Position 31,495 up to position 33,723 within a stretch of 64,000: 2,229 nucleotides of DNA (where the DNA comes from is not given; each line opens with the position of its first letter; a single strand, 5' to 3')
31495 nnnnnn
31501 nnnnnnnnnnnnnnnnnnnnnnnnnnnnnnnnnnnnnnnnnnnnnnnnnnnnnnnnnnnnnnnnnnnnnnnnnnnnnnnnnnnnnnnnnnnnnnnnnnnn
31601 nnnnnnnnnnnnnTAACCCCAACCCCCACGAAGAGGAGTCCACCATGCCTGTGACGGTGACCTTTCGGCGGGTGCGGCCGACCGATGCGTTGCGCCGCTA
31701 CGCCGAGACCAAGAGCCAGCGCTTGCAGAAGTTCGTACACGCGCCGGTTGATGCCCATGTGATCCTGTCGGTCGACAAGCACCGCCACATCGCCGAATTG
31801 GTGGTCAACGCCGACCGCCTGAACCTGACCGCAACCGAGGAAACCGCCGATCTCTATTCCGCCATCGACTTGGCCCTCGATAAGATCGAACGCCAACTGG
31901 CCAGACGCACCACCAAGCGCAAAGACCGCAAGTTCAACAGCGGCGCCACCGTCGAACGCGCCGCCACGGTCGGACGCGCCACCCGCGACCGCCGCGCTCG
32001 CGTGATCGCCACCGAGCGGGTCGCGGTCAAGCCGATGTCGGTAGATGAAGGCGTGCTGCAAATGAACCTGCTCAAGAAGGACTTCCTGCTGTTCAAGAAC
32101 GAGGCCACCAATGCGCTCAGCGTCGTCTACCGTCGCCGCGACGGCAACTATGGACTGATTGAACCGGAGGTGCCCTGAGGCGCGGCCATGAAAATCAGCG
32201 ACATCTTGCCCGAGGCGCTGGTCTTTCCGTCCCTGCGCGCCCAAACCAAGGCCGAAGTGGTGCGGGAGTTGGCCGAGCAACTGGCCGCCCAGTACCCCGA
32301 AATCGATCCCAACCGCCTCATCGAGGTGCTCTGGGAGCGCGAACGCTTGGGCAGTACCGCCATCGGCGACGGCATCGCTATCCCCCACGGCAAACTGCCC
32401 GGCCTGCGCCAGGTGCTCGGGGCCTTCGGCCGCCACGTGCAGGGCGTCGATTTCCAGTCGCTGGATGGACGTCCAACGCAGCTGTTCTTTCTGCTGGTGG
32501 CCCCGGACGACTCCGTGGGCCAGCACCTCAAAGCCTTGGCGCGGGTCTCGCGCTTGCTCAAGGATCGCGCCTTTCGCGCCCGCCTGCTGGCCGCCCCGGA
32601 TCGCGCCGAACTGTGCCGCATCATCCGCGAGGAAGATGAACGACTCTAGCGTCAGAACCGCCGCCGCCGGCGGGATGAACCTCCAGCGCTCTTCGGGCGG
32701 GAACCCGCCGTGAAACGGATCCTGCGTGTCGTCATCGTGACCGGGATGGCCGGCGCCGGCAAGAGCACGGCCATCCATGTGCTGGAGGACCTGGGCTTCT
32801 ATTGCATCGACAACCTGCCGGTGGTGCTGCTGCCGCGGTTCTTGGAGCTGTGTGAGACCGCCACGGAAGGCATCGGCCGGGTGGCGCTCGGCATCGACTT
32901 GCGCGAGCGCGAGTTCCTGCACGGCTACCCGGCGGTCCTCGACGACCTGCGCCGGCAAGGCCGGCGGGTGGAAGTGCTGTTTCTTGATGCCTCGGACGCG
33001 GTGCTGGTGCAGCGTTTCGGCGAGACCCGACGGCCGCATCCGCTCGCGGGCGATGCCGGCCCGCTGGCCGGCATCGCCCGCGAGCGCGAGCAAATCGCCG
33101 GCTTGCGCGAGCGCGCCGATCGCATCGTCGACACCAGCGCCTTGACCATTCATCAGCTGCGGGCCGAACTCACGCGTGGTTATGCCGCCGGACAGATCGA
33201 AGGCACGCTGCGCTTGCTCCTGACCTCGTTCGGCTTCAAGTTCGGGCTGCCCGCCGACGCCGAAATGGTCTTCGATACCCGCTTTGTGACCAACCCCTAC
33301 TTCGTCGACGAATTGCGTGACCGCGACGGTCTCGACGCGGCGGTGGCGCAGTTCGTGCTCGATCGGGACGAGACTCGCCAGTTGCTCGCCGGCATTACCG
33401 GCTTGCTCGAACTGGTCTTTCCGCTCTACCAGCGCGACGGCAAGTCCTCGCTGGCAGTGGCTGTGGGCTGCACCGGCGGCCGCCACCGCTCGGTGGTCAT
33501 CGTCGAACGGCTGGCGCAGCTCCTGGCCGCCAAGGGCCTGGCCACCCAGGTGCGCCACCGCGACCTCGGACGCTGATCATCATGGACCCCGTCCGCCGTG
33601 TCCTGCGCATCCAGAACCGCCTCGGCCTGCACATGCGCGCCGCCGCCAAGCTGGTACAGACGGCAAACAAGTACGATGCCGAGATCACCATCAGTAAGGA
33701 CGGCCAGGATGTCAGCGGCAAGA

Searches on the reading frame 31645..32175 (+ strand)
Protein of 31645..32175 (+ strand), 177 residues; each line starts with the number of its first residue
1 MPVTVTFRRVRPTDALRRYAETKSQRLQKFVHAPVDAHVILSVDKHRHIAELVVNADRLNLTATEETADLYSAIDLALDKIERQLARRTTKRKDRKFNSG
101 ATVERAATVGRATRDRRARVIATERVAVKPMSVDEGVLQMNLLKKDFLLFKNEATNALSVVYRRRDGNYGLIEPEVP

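Call 3: search_protein_families(library=pfam, proteins=[window:31645-32175:+], max_evalue=1)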
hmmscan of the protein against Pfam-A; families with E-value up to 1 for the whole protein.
window:31645-32175:+ (177 aa): 2 families
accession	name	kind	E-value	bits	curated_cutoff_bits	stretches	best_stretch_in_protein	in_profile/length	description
PF16321.10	Ribosom_S30AE_C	-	9.6e-24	83.3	25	1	118-171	4-57/57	Sigma 54 modulation/S30EA ribosomal protein C terminus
PF02482.25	Ribosomal_S30AE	-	7.6e-21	75.1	23.7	1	3-93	1-88/88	Sigma 54 modulation protein / S30EA ribosomal protein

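Call 4: search_protein_families(library=ncbifam, proteins=[window:31645-32175:+], max_evalue=1)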
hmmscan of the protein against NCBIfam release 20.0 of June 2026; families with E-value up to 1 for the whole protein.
window:31645-32175:+ (177 aa): 3 families
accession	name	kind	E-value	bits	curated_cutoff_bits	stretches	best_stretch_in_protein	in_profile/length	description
TIGR00741.1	yfiA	equivalog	2.3e-18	66.6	40.9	1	2-96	2-99/102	ribosome hibernation-promoting factor, HPF/YfiA family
NF007780.0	PRK10470.1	equivalog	7.6e-14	51.9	125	1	2-93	2-93/95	ribosome hibernation promoting factor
NF007654.0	PRK10324.1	equivalog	3.5e-10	40.4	158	1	2-98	2-98/113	ribosome-associated translation inhibitor RaiA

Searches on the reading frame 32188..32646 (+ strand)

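Call 29: search_protein_families(library=pfam, proteins=[window:32188-32646:+], max_evalue=0.001)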
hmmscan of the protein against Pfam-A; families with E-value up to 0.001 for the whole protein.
window:32188-32646:+ (153 aa): 1 family
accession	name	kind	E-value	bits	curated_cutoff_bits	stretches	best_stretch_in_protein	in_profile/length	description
PF00359.27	PTS_EIIA_2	-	3.9e-32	111.6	27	1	6-148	2-143/144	Phosphoenolpyruvate-dependent sugar phosphotransferase system, EIIA 2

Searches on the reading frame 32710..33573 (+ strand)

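Call 29: search_protein_families(library=pfam, proteins=[window:32710-33573:+], max_evalue=0.001)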
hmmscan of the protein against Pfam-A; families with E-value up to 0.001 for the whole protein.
window:32710-33573:+ (288 aa): 2 families
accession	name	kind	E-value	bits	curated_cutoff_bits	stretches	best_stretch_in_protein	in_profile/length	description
PF03668.21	RapZ-like_N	-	1.5e-47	161.8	25.4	1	6-159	2-155/158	RapZ-like N-terminal domain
PF22740.1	PapZ_C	-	3.5e-41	140.6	27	1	168-286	2-120/121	RapZ C-terminal domain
